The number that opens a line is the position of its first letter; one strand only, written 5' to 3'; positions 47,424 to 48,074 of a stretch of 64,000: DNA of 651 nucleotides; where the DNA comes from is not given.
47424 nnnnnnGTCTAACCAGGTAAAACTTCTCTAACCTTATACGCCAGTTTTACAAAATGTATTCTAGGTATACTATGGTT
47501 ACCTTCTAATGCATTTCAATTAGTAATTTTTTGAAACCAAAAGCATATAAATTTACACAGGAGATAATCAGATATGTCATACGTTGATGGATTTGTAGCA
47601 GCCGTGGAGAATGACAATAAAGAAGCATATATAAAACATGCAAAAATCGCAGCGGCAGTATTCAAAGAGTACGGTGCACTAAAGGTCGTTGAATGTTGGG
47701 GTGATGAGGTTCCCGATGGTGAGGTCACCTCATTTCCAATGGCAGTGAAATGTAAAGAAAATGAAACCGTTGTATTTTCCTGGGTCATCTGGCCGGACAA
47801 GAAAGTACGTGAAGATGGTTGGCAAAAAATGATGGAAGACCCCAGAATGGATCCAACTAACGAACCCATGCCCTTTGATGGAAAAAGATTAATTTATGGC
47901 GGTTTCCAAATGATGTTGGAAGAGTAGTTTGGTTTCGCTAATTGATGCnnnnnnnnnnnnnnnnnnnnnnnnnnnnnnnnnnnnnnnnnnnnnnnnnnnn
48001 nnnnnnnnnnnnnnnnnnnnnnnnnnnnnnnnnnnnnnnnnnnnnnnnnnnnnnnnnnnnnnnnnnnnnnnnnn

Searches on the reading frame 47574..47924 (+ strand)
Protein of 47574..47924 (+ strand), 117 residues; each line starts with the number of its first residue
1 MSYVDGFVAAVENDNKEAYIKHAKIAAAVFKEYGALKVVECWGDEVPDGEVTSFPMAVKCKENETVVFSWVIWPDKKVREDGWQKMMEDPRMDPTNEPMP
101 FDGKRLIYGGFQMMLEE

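Call 66: search_protein_families(library=pfam, proteins=[window:47574-47924:+], max_evalue=0.001)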
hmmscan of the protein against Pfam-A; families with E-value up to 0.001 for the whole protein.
window:47574-47924:+ (117 aa): 1 family
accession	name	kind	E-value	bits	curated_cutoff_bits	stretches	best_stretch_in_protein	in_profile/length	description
PF07237.17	DUF1428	-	6e-48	161.7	27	1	2-103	1-102/102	Protein of unknown function (DUF1428)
